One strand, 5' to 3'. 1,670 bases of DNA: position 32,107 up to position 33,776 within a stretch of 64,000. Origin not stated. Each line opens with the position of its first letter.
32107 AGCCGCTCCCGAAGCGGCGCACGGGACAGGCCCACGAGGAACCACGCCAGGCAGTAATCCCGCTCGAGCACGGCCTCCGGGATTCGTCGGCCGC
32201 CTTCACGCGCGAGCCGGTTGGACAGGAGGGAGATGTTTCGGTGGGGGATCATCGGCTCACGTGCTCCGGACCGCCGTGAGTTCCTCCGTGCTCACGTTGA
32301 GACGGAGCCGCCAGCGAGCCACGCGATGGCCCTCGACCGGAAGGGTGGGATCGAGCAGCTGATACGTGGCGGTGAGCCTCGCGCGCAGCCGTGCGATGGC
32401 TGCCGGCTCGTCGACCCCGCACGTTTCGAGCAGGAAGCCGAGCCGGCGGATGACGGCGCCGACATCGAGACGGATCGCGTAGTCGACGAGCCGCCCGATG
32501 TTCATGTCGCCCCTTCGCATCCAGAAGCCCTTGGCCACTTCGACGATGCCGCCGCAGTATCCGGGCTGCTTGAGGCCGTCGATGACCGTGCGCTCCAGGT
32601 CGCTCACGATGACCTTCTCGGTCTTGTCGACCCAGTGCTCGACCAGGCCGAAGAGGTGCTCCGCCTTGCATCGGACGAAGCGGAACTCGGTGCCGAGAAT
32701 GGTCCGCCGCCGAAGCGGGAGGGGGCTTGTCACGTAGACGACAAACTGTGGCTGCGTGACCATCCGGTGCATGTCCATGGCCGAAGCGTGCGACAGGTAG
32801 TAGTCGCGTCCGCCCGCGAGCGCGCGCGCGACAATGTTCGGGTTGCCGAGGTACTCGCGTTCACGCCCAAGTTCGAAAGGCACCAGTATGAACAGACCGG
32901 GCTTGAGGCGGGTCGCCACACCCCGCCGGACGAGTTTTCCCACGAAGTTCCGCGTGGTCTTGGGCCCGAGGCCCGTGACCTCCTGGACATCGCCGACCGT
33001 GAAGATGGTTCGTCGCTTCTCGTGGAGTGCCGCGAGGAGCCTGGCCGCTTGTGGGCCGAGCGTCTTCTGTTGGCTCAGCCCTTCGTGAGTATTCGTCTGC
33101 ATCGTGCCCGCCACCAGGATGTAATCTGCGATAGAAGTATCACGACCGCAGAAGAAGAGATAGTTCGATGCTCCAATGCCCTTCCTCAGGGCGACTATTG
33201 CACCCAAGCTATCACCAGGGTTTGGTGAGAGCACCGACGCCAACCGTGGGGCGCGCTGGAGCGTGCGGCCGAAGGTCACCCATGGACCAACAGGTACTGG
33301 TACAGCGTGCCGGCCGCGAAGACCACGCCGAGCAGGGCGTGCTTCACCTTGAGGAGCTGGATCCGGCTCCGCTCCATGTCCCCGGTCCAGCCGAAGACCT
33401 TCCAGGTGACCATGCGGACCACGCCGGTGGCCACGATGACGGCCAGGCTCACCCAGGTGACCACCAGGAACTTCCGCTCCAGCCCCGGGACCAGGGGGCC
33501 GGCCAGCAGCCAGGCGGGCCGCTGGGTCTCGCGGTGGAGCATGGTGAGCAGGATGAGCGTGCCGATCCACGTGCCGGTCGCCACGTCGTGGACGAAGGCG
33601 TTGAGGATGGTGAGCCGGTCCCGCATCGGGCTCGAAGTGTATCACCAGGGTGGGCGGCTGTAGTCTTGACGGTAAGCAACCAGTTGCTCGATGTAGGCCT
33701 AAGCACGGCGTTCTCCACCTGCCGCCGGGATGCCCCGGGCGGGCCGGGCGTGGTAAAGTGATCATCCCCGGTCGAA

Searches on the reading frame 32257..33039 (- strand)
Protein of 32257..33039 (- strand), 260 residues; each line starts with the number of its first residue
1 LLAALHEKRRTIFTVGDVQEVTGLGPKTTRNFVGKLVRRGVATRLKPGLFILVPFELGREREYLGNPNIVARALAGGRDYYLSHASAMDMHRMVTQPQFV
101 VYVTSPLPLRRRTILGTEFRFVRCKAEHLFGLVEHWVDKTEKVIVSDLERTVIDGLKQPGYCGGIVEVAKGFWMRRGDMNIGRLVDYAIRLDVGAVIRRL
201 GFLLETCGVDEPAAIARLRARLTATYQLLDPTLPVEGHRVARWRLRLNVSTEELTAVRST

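Call 70: search_protein_families(library=padloc, proteins=[window:32257-33039:-], max_evalue=0.001)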
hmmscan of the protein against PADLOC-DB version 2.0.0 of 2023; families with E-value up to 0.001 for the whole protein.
window:32257-33039:- (260 aa): 22 families
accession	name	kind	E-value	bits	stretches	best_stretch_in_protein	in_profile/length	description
PDLC02267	AbiEi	-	2.9e-77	257.5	1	1-258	9-251/252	AbiEi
PDLC02271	AbiEi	-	3.7e-35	119.4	1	2-247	13-257/263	AbiEi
PDLC02276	AbiEi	-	1.6e-33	114.4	1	4-225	9-227/270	AbiEi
PDLC02269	AbiEi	-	1.8e-19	68.1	1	10-206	10-193/251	AbiEi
PDLC02270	AbiEi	-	5.6e-18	63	1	9-246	9-252/265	AbiEi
PDLC02266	AbiEi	-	3.6e-14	50.8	1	4-252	9-255/258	AbiEi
PDLC02287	AbiEi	-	8.3e-13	46.5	1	10-206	10-193/253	AbiEi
PDLC02282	AbiEi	-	3e-12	44.5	1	7-252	12-257/260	AbiEi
PDLC02225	AbiEi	-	1.2e-11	42.7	1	28-199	30-189/198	AbiEi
PDLC02252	AbiEi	-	3.3e-09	34.7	1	77-252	82-256/259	AbiEi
PDLC02237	AbiEi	-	4.8e-08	30.9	1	139-248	175-284/285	AbiEi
PDLC02265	AbiEi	-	8.3e-07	26.9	1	29-199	28-192/198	AbiEi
PDLC02286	AbiEi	-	2.1e-05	22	1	30-167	31-170/207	AbiEi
PDLC02241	AbiEi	-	3.9e-05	21.5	1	11-155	13-144/199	AbiEi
PDLC02272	AbiEi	-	4.4e-05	21.4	1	12-206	12-197/200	AbiEi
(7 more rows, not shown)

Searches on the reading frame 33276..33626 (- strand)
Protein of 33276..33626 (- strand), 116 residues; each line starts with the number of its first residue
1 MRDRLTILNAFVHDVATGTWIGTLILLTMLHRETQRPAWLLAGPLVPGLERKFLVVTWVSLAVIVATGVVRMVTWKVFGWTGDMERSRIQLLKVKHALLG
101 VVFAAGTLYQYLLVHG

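Call 11: search_protein_families(library=pfam, proteins=[window:33276-33626:-], max_evalue=0.01)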
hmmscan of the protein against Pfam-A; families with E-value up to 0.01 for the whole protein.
window:33276-33626:- (116 aa): 1 family
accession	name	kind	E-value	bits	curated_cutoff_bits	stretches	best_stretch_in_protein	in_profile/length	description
PF05425.18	CopD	-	0.007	17.2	32.1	1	51-114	5-67/105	Copper resistance protein D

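Call 30: search_protein_families(library=ncbifam, proteins=[window:33276-33626:-], max_evalue=0.001)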
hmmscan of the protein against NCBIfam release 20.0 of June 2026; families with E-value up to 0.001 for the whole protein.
window:33276-33626:- (116 aa): 1 family
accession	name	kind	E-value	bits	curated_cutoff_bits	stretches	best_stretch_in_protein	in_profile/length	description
NF033808.0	copper_CopD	equivalog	7.8e-06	25.7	195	1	4-114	145-254/295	copper homeostasis membrane protein CopD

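Call 44: search_protein_families(library=pfam, alignment_id=A2, max_evalue=1)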
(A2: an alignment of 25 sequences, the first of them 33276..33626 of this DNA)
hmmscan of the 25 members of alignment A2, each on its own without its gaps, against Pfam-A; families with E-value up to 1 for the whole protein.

A. member 1, window:33276-33626:- (116 aa): 1 family
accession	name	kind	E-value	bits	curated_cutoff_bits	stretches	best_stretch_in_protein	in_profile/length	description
PF05425.18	CopD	-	0.007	17.2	32.1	1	51-114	5-67/105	Copper resistance protein D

B. families by the number of members that match (of 25 scanned): 20 families
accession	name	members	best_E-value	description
PF05425.18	CopD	20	1.2e-06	Copper resistance protein D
PF14074.11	DUF4257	4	0.08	Protein of unknown function (DUF4257)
PF04851.21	ResIII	3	0.0021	Type III restriction enzyme, res subunit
PF14006.11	YqzL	2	0.0042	YqzL-like protein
PF09815.14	XK-related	2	0.0073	XK-related protein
PF13664.11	DUF4149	2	0.021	Domain of unknown function (DUF4149)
PF06570.16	DUF1129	2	0.027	Protein of unknown function (DUF1129)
PF11872.13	DUF3392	2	0.07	Protein of unknown function (DUF3392)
PF17113.10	AmpE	1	0.0017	Regulatory signalling modulator protein AmpE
PF07330.17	DUF1467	1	0.014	Protein of unknown function (DUF1467)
PF20479.3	TMEM128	1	0.029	TMEM128 protein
PF15581.11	Imm58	1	0.055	Immunity protein 58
PF14802.11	TMEM192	1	0.058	TMEM192 family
PF10164.14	BRI3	1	0.059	Brain protein I3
PF12742.12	Gryzun-like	1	0.14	Gryzun, putative Golgi trafficking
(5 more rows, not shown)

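Call 45: search_solved_structures(query=A2, max_evalue=10)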
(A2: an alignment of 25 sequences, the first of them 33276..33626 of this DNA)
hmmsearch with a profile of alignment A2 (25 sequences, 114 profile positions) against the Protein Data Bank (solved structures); distinct sequences matched with E-value up to 10: 0.

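Call 70: search_protein_families(library=padloc, proteins=[window:33276-33626:-], max_evalue=0.001)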
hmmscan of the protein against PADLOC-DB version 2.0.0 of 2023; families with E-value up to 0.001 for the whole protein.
window:33276-33626:- (116 aa): 0 families
